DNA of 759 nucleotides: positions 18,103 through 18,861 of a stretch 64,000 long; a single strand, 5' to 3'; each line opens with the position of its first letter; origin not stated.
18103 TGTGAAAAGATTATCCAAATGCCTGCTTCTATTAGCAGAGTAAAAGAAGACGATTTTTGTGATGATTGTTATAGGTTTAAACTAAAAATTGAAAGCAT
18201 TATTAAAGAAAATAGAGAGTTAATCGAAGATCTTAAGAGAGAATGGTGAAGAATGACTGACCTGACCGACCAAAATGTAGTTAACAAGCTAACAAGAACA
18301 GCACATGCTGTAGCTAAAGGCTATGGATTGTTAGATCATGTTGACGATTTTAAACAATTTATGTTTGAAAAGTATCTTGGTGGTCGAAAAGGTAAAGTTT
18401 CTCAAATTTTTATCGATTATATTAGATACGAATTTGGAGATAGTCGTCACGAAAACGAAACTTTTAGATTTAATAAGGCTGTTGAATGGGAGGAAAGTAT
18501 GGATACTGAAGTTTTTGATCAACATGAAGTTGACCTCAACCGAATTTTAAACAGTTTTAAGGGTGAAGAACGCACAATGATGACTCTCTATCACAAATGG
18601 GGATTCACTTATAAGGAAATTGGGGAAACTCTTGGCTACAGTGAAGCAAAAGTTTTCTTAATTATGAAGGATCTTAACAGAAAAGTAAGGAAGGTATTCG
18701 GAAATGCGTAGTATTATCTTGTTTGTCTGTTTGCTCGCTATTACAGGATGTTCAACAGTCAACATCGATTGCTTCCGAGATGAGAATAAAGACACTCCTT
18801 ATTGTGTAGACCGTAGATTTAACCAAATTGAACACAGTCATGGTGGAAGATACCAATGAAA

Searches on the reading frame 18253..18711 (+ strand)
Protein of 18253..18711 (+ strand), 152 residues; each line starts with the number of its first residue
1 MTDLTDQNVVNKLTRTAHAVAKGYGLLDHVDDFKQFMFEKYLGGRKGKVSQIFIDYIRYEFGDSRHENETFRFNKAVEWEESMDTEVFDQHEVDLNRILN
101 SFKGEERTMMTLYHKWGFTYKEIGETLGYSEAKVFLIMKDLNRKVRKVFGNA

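Call 13: search_protein_families(library=phrogs, proteins=[window:18253-18711:+], max_evalue=0.001)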
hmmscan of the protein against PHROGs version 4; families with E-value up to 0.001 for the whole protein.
window:18253-18711:+ (152 aa): 2 families
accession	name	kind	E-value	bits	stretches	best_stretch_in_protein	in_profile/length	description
phrog_1740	-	transcription regulation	3.5e-07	30.1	1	46-134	112-201/567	RNA polymerase sigma factor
phrog_36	-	transcription regulation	0.00032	21.4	1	95-147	133-185/220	transcriptional regulator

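Call 14: search_protein_families(library=pfam, proteins=[window:18253-18711:+], max_evalue=0.01)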
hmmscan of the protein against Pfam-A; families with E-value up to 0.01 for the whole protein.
window:18253-18711:+ (152 aa): 1 family
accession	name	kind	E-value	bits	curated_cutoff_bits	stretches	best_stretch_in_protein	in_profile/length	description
PF04545.22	Sigma70_r4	-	0.00055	19.8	24.1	1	103-147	6-50/50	Sigma-70, region 4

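Call 37: search_solved_structures(query=window:18253-18711:+, max_evalue=10, show_alignments=2)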
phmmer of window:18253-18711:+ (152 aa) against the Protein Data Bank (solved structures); distinct sequences matched with E-value up to 10: 6.
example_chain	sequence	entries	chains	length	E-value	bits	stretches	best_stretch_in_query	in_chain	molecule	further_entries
6pfv_A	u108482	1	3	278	0.00098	22.4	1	95-137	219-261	RNA polymerase sigma factor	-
6pfj_A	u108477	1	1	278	0.00099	22.3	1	95-137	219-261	RNA polymerase sigma factor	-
7lq4_A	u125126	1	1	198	0.017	18.4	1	95-146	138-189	WhiG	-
9wsf_A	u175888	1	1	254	0.19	14.9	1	100-138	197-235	RNA polymerase sigma factor FliA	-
9wsm_F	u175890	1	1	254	0.19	14.9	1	100-138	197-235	RNA polymerase sigma factor FliA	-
23cp_U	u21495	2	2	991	0.63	13.2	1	46-96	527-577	Rsc1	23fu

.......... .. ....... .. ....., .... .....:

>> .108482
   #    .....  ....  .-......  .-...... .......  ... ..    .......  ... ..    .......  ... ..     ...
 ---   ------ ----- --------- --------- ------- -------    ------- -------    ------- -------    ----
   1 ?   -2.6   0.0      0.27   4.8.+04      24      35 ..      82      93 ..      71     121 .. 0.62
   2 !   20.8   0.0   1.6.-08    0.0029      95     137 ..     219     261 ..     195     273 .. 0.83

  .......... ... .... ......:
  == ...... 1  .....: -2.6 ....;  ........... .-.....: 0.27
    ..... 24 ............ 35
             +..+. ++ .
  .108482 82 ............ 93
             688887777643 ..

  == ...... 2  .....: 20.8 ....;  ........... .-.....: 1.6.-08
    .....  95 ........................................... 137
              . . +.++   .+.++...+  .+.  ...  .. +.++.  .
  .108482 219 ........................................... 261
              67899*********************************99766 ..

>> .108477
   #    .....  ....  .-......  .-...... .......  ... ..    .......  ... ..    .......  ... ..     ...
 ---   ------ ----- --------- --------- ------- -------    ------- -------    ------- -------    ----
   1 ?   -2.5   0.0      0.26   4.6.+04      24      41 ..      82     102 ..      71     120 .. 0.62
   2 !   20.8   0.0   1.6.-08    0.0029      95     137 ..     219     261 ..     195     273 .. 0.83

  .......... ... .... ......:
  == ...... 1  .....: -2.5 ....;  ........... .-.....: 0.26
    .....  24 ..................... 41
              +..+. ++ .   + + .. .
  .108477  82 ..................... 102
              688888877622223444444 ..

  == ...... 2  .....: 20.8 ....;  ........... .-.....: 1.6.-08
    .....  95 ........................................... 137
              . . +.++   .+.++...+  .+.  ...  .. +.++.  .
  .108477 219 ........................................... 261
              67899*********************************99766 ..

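Call 49: find_homologous_proteins(query=window:18253-18711:+, max_evalue=0.001)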
Query window:18253-18711:+ (152 aa): 2 proteins with E <= 0.001 among 6 candidates.
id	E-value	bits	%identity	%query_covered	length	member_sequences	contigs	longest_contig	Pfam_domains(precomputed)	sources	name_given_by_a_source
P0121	8.9e-97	339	100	100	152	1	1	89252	-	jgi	jgi:DNA-directed RNA polymerase specialized sigma subunit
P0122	6.5e-59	216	61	100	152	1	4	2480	PF04545.23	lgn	-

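Call 59: predict_structure(alignment_id=A2)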
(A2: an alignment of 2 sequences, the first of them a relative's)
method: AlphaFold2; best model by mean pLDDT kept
length: 152 residues; sequences in the alignment: 2
mean_pLDDT: 60.1   pTM: 0.42
mean pLDDT of the five models: 60.1, 59.3, 58.9, 58.8, 57.3
residues with pLDDT >= 90: 4; 70-90: 37; 50-70: 71; < 50: 40
segments of 3 or more residues with pLDDT < 50: 1-5, 63-93
pLDDT, mean of each block of 10 residues (from residue 1): 46 61 64 66 52 58 45 37 31 58 81 68 83 87 69 35
secondary structure, 60 per line:
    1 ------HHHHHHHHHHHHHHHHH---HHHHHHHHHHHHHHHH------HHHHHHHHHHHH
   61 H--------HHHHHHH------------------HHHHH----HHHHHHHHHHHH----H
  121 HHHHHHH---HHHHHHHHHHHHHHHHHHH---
elements in order: H7-23 H27-42 H49-61 H70-76 H95-99 H104-115 H120-127 H131-149

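Call 60: search_protein_representatives(alignment_id=A2)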
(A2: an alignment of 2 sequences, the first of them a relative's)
Query: 2 sequences, 152 profile positions. Proteins with E-value up to 0.001 (for the whole library): 829; up to 1e-10: 120; up to 1e-30: 4. The best 150 are listed.
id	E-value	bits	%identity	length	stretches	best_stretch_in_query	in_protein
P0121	1.4e-90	317.1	-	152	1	1-152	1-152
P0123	4.9e-40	153.0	-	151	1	3-152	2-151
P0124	4.4e-33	130.4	-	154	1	4-151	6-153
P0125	8.4e-32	126.3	-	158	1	2-148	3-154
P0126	2.8e-30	121.3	-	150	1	9-150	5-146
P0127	3.8e-30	120.9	-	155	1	3-150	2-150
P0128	4.3e-30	120.7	-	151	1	11-147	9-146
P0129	4.8e-30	120.6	-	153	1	11-148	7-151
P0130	1.2e-26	109.6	-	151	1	3-152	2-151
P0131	3.3e-26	108.1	-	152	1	3-152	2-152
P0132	5.7e-23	97.6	-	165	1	16-149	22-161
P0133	7.4e-21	90.7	-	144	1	12-148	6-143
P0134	1.6e-20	89.7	-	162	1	29-151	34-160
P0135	1.6e-20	89.6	-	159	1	16-146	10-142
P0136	7.8e-20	87.4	-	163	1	10-149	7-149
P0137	8.7e-20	87.3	-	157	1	6-148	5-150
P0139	5.0e-19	84.8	-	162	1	9-149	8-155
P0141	7.4e-19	84.2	-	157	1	28-149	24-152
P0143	5.2e-18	81.5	-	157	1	18-151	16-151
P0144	5.4e-18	81.4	-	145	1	14-149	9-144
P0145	6.7e-18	81.1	-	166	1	11-149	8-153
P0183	5.2e-13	65.3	-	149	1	12-146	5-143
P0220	3.5e-11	59.3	-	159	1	29-147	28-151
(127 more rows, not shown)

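Call 62: search_solved_structures(query=A3, max_evalue=1, show_alignments=3)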
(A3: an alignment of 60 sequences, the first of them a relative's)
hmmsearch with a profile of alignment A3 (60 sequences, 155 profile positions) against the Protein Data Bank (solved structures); distinct sequences matched with E-value up to 1: 114 (the best 60 are shown).
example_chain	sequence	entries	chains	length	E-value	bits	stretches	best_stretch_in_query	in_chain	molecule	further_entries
6pfj_A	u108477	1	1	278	7.9e-14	54.9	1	89-151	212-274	RNA polymerase sigma factor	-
6pfv_A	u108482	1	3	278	1.3e-13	54.2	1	89-151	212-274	RNA polymerase sigma factor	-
9wsf_A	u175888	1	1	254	6.5e-13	51.9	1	94-151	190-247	RNA polymerase sigma factor FliA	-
9wsm_F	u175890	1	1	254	6.6e-13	51.9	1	94-151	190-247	RNA polymerase sigma factor FliA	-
7lq4_A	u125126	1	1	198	2.5e-11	46.8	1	92-152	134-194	WhiG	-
6pmi_F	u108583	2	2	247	3.5e-10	43.1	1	94-151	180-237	RNA polymerase sigma factor FliA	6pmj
5uxx_A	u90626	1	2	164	4.9e-07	32.8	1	23-151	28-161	RNA polymerase sigma factor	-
9m9d_F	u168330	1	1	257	1e-06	31.8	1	9-150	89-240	ECF RNA polymerase sigma factor SigE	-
9m9e_F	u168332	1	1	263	1.1e-06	31.7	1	9-150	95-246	ECF RNA polymerase sigma factor SigE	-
9m98_F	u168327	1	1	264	1.1e-06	31.7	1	9-150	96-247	ECF RNA polymerase sigma factor SigE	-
5wuq_A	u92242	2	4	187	1.6e-06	31.2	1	19-151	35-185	ECF RNA polymerase sigma factor SigW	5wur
1rp3_A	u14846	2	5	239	2.7e-06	30.4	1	83-151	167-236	RNA polymerase sigma factor SIGMA-28 (FliA) | RNA polymerase sigma factor FliA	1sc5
9n9q_C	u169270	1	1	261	4.9e-06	29.6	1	69-151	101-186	RpoE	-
1l0o_C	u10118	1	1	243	1.3e-05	28.2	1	86-147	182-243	sigma factor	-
9isn_F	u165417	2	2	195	5.3e-05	26.2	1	91-147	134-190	ECF sigma factor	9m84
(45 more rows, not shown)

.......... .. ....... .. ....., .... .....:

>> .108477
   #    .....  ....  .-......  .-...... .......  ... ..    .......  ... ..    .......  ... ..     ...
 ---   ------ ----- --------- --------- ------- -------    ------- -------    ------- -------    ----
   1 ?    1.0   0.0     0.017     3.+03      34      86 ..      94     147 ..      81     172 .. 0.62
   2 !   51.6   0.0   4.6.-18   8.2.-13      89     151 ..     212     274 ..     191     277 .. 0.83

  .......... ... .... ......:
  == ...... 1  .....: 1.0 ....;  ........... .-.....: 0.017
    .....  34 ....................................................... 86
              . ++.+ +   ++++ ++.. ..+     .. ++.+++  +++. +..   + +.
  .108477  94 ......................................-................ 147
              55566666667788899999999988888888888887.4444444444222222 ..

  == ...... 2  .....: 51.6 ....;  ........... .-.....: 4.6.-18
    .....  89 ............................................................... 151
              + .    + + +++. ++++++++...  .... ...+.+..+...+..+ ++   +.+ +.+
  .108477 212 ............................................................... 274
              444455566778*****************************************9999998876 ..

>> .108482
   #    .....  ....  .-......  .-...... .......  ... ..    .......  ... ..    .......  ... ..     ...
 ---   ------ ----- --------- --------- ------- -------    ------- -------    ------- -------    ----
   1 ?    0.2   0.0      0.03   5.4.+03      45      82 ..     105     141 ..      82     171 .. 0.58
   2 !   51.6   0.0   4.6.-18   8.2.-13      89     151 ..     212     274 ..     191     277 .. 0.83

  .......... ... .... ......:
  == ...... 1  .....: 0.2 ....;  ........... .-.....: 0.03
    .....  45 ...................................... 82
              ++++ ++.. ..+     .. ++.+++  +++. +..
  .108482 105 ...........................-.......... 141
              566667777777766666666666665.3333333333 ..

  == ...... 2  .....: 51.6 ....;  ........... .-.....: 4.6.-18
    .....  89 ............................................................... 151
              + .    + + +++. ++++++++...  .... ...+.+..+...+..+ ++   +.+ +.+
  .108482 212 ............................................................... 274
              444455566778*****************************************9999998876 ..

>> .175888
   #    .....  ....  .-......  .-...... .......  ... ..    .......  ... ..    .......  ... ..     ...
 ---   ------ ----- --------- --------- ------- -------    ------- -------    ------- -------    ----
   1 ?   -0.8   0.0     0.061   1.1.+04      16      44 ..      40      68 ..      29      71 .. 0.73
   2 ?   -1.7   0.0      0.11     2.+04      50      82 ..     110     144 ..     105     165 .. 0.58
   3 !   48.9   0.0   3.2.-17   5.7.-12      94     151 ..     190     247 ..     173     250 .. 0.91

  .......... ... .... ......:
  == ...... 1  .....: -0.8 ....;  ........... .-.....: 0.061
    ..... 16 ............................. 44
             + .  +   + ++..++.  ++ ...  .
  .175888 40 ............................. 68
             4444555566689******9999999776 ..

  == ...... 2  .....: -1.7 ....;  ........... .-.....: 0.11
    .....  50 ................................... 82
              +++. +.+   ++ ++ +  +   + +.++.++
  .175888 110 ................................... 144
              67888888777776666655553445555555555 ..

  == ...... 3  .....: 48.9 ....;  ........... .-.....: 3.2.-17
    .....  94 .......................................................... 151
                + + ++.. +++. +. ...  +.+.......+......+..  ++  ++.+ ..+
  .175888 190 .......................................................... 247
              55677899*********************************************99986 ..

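Call 63: search_protein_families(library=pfam, alignment_id=A3, max_evalue=0.01)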
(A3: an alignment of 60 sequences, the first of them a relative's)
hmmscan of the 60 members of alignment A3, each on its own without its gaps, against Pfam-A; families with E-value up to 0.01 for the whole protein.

A. member 1, P0121 (152 aa): 1 family
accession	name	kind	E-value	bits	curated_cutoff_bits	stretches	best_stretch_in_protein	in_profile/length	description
PF04545.22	Sigma70_r4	-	0.00055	19.8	24.1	1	103-147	6-50/50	Sigma-70, region 4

B. families by the number of members that match (of 60 scanned): 22 families
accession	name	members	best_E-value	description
PF04545.22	Sigma70_r4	55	3.1e-12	Sigma-70, region 4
PF08281.18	Sigma70_r4_2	33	1.4e-08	Sigma-70, region 4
PF04297.20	UPF0122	8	6e-06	Putative helix-turn-helix protein, YlxM / p13 like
PF13384.12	HTH_23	5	0.00022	Homeodomain-like domain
PF07638.17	Sigma70_ECF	4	4.4e-05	ECF sigma factor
PF20432.4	Xre-like-HTH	3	0.0017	Antitoxin Xre-like helix-turn-helix domain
PF00196.25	GerE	2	0.00079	Bacterial regulatory proteins, luxR family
PF13613.12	HTH_Tnp_4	2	0.0015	Helix-turn-helix of DDE superfamily endonuclease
PF24034.1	DUF7343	2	0.0052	Domain of unknown function (DUF7343)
PF22233.2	PhyR_sigma-like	1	0.00081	Response regulator PhyR, sigma-like domain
PF13184.12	KH_5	1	0.0011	NusA-like KH domain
PF04967.18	HTH_10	1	0.0016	HTH DNA binding domain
PF10543.14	ORF6N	1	0.0017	ORF6N domain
PF16897.10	MMR_HSR1_Xtn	1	0.0024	C-terminal region of MMR_HSR1 domain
PF04542.20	Sigma70_r2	1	0.0034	Sigma-70 region 2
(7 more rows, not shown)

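Call 69: find_related_loci(query=A4, collection=viral_contigs, flank=10000)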
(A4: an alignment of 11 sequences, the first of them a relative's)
Query A4 (152 aa) in viral_contigs; peptide patterns used: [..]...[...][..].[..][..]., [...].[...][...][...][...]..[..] (x = any residue, [..] = any of these).
22 stretches matched a pattern; 4 encode a relative of the query (tblastn E <= 1e-3); 4 distinct loci.
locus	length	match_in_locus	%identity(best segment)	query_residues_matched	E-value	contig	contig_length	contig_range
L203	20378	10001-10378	33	11-141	2e-14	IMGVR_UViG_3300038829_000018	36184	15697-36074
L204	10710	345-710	30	28-151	2e-10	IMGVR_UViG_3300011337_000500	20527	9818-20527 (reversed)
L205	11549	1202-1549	27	30-133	3e-8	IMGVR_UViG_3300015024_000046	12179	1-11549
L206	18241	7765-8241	25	10-149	2e-5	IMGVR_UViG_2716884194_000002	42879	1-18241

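Call 73: find_homologous_proteins(query=A3, max_evalue=1e-8)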
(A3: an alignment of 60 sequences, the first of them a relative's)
Query A3 (60 sequences) (152 aa, profile of the alignment): 10 proteins with E <= 1e-8 among 693 candidates.
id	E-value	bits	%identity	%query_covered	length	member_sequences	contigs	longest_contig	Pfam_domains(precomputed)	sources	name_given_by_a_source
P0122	1.1e-47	180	61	100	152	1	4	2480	PF04545.23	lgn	-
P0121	3.5e-46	175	100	100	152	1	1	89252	-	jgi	jgi:DNA-directed RNA polymerase specialized sigma subunit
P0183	8.9e-43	164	26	86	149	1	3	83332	PF04545.23,PF08281.19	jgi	jgi:RNA polymerase sigma factor (sigma-70 family)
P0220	6.8e-31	125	26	76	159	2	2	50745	-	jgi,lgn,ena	-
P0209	2.0e-30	124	25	99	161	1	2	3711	-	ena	-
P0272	1.1e-21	95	22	86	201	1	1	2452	-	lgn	-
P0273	1.5e-17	82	28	95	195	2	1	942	PF04545.23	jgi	jgi:hypothetical protein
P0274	5.2e-9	54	33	26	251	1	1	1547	PF04545.23,PF04542.21,PF08281.19,PF04539.23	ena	-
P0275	6.8e-9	54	41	24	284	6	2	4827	PF04545.23,PF04542.21,PF08281.19,PF04539.23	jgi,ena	-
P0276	7.8e-9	53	52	19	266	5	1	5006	PF13384.13,PF04545.23,PF04542.21,PF08281.19,PF04539.23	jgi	jgi:RNA polymerase sigma factor for flagellar operon FliA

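Call 74: find_encoding_contigs(protein=P0183, flank=10000, max_places=3)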
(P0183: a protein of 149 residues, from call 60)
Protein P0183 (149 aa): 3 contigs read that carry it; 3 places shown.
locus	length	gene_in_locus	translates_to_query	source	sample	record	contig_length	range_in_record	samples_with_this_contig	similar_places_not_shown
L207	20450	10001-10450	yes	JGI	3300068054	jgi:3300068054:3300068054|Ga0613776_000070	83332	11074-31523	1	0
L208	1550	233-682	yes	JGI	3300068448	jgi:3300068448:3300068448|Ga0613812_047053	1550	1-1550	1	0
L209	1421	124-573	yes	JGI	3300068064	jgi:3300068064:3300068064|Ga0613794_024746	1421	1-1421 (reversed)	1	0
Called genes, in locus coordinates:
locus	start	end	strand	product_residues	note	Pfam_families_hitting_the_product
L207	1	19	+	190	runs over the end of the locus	-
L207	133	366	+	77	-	-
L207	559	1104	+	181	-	-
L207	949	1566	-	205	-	-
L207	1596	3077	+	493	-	PF03237:Terminase_6N, PF04466:Terminase_3, PF17289:Terminase_6C (weak)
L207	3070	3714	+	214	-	PF00574:CLP_protease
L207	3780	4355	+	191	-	PF21448:DNMK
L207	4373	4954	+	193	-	-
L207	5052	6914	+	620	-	PF03796:DnaB_C (faint), PF06745:ATPase, PF13481:AAA_25 (weak)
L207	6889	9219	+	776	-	PF01612:DNA_pol_A_exo1 (faint), PF00476:DNA_pol_A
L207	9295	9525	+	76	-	-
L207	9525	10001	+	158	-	-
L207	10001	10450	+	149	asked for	PF08281:Sigma70_r4_2, PF04545:Sigma70_r4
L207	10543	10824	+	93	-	-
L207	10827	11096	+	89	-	-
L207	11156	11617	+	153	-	-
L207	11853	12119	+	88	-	-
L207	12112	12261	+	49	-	-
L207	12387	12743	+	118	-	-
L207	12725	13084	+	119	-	-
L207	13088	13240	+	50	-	-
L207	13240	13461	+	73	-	-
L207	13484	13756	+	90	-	-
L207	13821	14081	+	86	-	-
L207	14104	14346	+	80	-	-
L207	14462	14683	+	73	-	-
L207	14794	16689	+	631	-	PF17975:RNR_Alpha, PF21995:RNR-II_ins_dom, PF02867:Ribonuc_red_lgC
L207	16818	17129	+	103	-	-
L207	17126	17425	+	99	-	-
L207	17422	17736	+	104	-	-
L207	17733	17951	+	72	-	-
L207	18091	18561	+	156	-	PF00692:dUTPase, PF22769:DCD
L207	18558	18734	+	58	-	-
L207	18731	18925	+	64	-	-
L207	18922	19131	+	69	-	-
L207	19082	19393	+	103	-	-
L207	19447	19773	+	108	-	-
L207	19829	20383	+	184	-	-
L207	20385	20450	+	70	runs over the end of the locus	-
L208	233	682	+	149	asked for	PF08281:Sigma70_r4_2, PF04545:Sigma70_r4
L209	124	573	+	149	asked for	PF08281:Sigma70_r4_2, PF04545:Sigma70_r4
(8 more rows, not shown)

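Call 75: find_encoding_contigs(protein=P0220, flank=10000, max_places=3)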
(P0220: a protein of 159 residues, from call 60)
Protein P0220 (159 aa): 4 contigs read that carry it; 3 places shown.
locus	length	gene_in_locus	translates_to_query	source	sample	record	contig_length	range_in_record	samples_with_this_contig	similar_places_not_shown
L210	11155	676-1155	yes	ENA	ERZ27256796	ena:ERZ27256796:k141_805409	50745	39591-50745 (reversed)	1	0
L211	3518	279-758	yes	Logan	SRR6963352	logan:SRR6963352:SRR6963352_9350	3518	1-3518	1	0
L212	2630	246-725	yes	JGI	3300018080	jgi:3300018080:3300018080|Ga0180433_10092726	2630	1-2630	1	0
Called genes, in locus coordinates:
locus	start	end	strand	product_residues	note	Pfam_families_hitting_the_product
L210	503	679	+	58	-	-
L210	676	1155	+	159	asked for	-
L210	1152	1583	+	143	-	-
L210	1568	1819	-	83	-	-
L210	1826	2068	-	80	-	-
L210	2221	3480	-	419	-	PF00112:Peptidase_C1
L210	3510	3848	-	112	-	-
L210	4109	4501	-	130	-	-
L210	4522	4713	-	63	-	-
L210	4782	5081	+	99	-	-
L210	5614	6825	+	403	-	-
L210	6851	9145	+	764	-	PF03175:DNA_pol_B_2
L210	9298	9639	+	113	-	-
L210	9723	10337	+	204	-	PF01966:HD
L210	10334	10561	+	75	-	-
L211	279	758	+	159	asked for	-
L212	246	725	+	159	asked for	-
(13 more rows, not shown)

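Call 79: find_related_loci(query=A4, collection=metagenome_contigs, flank=10000)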
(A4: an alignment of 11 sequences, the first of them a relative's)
Query A4 (152 aa) in metagenome_contigs; peptide patterns used: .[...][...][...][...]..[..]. (x = any residue, [..] = any of these).
116 stretches matched a pattern; 7 encode a relative of the query (tblastn E <= 1e-3); 7 distinct loci.
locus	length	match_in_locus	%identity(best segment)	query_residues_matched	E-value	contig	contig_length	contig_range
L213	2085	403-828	42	11-152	1e-39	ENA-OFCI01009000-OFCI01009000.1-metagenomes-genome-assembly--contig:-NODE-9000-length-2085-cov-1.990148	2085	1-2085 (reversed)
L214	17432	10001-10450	36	3-152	2e-27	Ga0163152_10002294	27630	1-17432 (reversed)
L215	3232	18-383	26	28-137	1e-10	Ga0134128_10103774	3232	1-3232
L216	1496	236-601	26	28-137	1e-10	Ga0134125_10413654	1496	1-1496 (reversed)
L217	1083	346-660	25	53-149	7e-10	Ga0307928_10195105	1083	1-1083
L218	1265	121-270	44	94-143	1e-9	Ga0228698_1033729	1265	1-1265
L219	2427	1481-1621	47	98-145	3e-5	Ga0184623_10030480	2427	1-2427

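Call 96: predict_structure(alignment_id=A3)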
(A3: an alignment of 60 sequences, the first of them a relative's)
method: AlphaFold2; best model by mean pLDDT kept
length: 152 residues; sequences in the alignment: 60
mean_pLDDT: 87.6   pTM: 0.49
mean pLDDT of the five models: 87.6, 87.4, 87.0, 86.7, 85.6
residues with pLDDT >= 90: 110; 70-90: 15; 50-70: 27; < 50: 0
segments of 3 or more residues with pLDDT < 50: none
pLDDT, mean of each block of 10 residues (from residue 1): 92 97 94 98 96 95 75 56 54 81 97 96 98 98 92 65
secondary structure, 60 per line:
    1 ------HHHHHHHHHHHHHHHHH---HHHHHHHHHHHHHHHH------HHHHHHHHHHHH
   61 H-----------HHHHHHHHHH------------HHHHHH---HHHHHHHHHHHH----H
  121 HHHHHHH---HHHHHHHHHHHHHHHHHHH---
elements in order: H7-23 H27-42 H49-61 H73-82 H95-100 H104-115 H120-127 H131-149

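Call 111: find_related_loci(query=A7, collection=viral_contigs, flank=10000)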
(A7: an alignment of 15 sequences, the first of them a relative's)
Query A7 (152 aa) in viral_contigs; peptide patterns used: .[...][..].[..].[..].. (x = any residue, [..] = any of these).
177 stretches matched a pattern; 13 encode a relative of the query (tblastn E <= 1e-3); 13 distinct loci.
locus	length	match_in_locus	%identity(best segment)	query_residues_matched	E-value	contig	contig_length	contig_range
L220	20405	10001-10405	27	25-147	5e-12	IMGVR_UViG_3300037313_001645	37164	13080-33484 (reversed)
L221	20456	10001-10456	27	12-152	2e-10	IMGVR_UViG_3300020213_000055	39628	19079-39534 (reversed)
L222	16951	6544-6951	27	12-143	2e-10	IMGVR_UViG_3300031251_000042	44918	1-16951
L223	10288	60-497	26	12-147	3e-10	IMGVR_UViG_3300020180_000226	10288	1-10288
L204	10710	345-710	30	28-151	7e-10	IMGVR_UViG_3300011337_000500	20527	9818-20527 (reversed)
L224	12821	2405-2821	29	6-134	2e-9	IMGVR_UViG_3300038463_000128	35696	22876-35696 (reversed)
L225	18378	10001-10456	26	12-152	4e-9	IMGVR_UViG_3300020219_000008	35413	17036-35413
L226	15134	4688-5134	21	17-138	1e-7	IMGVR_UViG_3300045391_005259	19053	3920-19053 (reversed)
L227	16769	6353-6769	26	7-134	7e-7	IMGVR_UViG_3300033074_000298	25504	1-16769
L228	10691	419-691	26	55-149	4e-6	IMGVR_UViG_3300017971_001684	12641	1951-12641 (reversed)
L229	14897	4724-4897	31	90-147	9e-6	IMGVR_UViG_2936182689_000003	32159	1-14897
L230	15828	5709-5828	40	95-134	1e-4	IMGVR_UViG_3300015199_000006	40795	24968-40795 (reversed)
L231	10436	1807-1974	32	10-65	1e-4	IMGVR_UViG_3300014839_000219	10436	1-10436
